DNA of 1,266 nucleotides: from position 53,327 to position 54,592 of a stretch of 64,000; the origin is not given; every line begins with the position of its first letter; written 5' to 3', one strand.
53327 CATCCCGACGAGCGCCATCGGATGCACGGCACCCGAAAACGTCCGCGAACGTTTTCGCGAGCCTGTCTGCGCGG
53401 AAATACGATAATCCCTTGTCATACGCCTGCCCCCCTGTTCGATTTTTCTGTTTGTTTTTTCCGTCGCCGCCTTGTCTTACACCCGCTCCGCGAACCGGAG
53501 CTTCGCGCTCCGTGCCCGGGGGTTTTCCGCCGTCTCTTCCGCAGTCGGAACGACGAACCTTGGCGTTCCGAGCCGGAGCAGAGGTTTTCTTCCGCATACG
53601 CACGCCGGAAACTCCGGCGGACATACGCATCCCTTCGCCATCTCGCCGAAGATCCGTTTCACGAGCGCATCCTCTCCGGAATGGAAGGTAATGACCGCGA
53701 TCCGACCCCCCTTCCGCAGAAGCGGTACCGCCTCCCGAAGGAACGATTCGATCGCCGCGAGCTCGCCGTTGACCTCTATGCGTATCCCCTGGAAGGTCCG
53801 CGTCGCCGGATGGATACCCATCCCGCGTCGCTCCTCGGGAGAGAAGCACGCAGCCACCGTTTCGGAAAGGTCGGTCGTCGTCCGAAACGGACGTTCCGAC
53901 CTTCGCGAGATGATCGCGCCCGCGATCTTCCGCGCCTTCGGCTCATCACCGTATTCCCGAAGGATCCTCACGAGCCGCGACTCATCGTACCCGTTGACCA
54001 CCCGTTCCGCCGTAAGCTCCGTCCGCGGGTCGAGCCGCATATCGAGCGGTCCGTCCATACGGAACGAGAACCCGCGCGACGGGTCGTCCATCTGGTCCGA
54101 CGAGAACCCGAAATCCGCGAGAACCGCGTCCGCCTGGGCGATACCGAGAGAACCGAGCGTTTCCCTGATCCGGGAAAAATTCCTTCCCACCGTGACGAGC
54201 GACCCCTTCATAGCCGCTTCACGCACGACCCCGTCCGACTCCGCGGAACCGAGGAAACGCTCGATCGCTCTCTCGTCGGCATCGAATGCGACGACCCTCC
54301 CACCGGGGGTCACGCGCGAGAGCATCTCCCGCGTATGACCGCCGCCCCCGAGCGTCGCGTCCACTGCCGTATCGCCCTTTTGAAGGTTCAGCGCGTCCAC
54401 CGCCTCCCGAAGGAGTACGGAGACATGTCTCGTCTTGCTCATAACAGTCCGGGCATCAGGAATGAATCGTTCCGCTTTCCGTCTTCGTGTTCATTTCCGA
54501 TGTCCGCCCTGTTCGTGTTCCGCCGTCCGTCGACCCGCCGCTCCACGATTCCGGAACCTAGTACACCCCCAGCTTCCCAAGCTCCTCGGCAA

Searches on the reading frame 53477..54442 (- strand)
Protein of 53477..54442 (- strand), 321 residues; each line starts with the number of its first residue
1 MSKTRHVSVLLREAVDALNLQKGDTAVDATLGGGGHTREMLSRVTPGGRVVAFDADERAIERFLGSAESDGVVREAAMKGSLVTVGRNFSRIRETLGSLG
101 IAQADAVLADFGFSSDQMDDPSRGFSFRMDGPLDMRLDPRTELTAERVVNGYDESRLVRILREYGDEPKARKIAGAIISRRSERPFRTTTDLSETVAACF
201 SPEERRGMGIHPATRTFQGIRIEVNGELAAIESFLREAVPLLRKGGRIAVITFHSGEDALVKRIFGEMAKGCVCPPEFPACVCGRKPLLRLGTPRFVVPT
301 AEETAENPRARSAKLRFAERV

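Call 5: search_protein_families(library=pfam, proteins=[window:53477-54442:-], max_evalue=0.01)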
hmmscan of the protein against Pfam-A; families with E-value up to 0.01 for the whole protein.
window:53477-54442:- (321 aa): 1 family
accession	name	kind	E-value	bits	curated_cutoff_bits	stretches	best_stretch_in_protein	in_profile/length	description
PF01795.25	Methyltransf_5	-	2.3e-95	320.1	27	1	4-320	2-308/309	MraW methylase family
